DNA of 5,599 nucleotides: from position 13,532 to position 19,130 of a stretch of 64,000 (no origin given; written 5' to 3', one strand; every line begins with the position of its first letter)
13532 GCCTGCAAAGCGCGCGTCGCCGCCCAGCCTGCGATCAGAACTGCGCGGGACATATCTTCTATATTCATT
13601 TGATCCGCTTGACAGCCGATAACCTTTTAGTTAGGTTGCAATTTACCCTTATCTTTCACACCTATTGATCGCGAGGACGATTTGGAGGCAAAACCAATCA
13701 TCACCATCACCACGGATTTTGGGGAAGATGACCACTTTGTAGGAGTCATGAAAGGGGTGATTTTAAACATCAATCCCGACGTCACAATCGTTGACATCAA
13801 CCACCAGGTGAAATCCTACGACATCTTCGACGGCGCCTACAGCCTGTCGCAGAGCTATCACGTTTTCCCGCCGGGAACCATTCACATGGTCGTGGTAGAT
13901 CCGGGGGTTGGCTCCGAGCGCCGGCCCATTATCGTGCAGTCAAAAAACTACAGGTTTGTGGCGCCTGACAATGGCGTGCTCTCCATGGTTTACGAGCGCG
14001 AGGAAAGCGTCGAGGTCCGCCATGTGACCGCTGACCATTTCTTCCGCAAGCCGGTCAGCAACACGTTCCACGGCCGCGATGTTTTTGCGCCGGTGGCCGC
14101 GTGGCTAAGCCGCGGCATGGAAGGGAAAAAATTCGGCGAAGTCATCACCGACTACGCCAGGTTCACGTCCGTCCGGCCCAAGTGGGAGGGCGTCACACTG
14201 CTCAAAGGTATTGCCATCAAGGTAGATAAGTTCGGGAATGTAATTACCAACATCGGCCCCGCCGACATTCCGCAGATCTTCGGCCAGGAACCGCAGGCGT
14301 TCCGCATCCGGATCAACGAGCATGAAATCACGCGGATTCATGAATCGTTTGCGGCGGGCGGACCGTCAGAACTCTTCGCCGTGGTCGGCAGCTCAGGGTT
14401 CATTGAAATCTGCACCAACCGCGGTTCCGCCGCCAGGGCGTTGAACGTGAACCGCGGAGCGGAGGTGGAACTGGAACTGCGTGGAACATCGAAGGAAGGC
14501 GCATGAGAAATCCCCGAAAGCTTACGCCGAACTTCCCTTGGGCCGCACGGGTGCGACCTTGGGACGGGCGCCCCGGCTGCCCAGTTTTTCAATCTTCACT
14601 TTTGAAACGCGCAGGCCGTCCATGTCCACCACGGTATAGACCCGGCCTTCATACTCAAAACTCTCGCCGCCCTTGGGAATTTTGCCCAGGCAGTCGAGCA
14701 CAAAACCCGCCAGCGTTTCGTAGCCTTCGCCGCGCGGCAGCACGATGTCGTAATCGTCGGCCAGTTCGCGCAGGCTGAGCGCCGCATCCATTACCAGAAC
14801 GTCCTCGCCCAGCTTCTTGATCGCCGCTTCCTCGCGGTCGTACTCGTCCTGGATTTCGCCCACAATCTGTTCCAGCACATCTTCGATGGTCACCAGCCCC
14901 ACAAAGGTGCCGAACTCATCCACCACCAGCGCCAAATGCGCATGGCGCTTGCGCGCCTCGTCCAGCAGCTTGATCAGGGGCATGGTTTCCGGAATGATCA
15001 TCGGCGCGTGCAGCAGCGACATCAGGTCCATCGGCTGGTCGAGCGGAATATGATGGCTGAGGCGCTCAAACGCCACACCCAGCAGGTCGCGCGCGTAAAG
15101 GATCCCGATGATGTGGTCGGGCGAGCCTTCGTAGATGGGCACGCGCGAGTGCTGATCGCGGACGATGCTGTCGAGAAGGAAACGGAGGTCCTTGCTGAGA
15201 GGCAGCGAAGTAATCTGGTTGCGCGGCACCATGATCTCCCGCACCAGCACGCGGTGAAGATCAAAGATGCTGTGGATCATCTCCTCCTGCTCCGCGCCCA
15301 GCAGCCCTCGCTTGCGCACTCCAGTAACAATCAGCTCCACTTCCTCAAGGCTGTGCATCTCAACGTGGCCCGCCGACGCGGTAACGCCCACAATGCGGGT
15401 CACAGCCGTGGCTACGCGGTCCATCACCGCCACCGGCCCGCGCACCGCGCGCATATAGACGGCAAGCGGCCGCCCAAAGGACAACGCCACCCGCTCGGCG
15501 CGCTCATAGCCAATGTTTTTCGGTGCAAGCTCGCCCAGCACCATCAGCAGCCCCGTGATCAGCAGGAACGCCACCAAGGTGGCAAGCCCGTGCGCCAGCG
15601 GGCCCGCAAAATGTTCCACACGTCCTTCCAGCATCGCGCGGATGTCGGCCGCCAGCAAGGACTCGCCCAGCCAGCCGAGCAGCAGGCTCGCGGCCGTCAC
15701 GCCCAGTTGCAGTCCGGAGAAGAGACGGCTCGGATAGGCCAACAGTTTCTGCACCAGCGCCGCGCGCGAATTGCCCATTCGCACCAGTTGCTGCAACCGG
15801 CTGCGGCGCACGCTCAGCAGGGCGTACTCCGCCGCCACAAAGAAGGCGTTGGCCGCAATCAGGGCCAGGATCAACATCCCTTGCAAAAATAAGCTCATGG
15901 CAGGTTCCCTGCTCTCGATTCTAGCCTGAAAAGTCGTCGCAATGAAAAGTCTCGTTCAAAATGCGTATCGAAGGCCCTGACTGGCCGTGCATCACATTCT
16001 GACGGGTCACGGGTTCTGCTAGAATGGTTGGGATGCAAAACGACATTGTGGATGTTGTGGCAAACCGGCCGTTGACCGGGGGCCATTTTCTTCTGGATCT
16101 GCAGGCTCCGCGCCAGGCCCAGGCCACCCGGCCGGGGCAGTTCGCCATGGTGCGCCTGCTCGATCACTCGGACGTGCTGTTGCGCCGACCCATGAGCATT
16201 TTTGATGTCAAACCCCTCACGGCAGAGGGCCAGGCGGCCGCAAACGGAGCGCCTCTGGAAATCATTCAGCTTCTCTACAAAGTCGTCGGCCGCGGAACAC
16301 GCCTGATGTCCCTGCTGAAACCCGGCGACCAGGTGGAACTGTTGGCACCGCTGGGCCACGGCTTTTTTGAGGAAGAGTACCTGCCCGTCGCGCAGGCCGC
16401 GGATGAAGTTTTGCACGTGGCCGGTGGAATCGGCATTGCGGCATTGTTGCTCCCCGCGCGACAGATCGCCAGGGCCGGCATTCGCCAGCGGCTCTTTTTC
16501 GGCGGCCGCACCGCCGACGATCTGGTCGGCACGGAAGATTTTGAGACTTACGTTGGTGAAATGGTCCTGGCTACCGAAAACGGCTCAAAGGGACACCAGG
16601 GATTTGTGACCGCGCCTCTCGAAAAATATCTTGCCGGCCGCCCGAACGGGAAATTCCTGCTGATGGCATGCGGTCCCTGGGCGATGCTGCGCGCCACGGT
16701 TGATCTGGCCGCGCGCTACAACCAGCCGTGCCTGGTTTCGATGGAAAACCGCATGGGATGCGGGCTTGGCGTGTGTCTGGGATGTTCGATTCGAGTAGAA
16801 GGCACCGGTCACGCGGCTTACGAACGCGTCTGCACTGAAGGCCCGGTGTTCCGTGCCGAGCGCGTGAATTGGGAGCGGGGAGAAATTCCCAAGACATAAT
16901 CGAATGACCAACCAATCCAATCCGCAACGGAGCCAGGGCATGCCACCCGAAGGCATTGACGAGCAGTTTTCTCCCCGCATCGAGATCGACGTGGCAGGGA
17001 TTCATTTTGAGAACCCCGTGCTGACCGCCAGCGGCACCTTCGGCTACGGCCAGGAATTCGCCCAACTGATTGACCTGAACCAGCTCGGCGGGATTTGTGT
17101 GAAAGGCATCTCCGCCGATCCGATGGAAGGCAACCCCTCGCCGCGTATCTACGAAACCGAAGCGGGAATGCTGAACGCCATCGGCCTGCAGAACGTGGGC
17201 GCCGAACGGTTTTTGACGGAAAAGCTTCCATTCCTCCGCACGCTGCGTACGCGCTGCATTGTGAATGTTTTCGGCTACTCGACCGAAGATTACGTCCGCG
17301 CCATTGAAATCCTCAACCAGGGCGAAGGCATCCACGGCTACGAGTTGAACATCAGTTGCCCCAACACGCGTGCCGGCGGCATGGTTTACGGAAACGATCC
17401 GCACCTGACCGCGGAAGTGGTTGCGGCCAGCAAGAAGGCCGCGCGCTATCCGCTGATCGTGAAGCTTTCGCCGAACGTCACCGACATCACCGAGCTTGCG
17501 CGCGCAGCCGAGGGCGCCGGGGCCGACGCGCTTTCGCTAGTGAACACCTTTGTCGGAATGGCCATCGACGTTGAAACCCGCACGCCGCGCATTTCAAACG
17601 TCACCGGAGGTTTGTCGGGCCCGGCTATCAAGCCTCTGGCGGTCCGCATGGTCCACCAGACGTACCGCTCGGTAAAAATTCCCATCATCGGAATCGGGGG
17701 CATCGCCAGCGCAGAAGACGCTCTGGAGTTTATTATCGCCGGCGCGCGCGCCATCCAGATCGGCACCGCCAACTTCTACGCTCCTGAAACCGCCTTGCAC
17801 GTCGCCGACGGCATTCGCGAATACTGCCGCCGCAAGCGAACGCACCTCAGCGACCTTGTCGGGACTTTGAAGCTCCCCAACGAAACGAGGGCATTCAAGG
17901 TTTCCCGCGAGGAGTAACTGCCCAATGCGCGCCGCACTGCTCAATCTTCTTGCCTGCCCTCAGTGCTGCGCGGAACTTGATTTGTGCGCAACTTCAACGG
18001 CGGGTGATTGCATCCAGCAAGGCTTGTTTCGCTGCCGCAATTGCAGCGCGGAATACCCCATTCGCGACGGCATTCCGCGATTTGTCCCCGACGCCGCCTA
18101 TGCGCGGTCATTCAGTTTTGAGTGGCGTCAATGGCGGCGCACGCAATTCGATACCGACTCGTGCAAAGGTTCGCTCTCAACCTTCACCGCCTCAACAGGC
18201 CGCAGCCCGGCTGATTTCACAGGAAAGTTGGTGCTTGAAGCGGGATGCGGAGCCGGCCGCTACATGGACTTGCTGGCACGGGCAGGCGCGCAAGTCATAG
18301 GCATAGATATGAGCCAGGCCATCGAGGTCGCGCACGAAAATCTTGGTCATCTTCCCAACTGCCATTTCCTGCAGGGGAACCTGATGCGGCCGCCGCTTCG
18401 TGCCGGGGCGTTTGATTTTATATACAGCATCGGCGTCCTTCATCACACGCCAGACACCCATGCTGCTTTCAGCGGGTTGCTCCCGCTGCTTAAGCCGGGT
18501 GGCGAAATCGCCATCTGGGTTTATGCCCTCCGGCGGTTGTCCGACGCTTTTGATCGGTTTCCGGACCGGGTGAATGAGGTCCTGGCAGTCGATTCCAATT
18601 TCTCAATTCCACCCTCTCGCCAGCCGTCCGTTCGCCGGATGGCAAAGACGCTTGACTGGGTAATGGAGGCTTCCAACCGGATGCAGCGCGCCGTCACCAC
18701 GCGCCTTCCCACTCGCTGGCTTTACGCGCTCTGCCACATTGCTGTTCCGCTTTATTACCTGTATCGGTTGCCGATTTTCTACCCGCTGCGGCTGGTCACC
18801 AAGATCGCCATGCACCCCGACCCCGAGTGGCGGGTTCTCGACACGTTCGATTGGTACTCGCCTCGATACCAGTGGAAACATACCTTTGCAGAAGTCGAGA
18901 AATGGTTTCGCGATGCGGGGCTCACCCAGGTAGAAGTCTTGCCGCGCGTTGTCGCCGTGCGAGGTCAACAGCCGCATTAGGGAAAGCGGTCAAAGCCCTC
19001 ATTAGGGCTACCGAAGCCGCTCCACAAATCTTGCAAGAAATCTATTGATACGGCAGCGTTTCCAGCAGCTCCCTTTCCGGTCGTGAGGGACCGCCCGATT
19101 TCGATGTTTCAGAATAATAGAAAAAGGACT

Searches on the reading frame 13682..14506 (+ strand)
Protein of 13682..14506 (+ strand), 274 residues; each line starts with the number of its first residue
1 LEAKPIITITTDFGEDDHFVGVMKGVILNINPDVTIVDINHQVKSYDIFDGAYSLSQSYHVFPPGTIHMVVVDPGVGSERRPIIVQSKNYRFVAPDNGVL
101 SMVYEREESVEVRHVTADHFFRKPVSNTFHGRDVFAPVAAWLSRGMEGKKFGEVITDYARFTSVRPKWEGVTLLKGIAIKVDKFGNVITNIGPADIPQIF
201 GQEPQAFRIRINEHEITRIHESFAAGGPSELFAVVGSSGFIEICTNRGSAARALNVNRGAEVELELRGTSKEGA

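Call 76: search_protein_families(library=pfam, proteins=[window:13682-14506:+], max_evalue=0.00001)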
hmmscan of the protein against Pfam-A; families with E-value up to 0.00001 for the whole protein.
window:13682-14506:+ (274 aa): 2 families
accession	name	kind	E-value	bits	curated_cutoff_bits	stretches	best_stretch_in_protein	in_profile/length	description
PF01887.21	SAM_HAT_N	-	5.6e-56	188.8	26.3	1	7-151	1-144/145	SAM hydroxide adenosyltransferase N-terminal domain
PF20257.3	SAM_HAT_C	-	6.1e-21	75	25.5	1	179-263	4-84/84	SAM hydroxide adenosyltransferase C-terminal domain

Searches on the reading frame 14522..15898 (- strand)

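Call 76: search_protein_families(library=pfam, proteins=[window:14522-15898:-], max_evalue=0.00001)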
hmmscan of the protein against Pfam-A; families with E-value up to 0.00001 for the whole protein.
window:14522-15898:- (458 aa): 3 families
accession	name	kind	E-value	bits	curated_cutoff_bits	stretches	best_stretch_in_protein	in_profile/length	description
PF01595.25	CNNM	-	1.8e-39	135.7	28.4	1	9-201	2-178/181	Cyclin M transmembrane N-terminal domain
PF03471.22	CorC_HlyC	-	1.8e-19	69.9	27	1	362-439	2-80/81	Transporter associated domain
PF00571.33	CBS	-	6.1e-13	49.3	24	1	299-346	9-56/57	CBS domain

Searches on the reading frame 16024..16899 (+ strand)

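Call 76: search_protein_families(library=pfam, proteins=[window:16024-16899:+], max_evalue=0.00001)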
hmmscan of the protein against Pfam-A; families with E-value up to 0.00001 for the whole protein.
window:16024-16899:+ (291 aa): 2 families
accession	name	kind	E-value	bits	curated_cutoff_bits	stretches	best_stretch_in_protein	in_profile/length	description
PF10418.14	DHODB_Fe-S_bind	-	6.9e-15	54.9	23.9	1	241-281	1-40/41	Iron-sulfur cluster binding domain of dihydroorotate dehydrogenase B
PF00175.26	NAD_binding_1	-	1.3e-06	29.5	22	1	132-226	2-108/109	Oxidoreductase NAD-binding domain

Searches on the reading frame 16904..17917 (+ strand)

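Call 77: search_protein_families(library=pfam, proteins=[window:16904-17917:+], max_evalue=0.00001)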
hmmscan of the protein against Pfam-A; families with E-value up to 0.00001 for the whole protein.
window:16904-17917:+ (337 aa): 2 families
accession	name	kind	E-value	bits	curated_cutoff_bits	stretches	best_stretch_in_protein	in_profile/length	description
PF01180.27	DHO_dh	-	3.9e-78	263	27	1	27-305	3-288/291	Dihydroorotate dehydrogenase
PF01207.24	Dus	-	7e-07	29.1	20.4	1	116-296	54-223/311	Dihydrouridine synthase (Dus)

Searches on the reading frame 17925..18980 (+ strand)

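Call 77: search_protein_families(library=pfam, proteins=[window:17925-18980:+], max_evalue=0.00001)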
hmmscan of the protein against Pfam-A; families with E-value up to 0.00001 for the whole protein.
window:17925-18980:+ (351 aa): 7 families
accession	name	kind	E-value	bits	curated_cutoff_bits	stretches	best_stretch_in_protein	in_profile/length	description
PF08241.18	Methyltransf_11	-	1.2e-19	71.2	21.2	1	104-197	1-95/95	Methyltransferase domain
PF13649.12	Methyltransf_25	-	1.4e-18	67.8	27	1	103-193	1-97/97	Methyltransferase domain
PF08242.18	Methyltransf_12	-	6.4e-15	56.1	30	1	104-194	1-97/98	Methyltransferase domain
PF13847.12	Methyltransf_31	-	9.7e-15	55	27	1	100-198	4-110/145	Methyltransferase domain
PF13489.12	Methyltransf_23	-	3.7e-14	53.2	27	1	95-203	18-122/164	Methyltransferase domain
PF03966.22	Trm112p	-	6.3e-07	29.7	22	1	4-49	3-40/40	Trm112p-like protein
PF08003.17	Methyltransf_9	-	9.7e-07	28.5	23.8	1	96-196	112-216/315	Protein of unknown function (DUF1698)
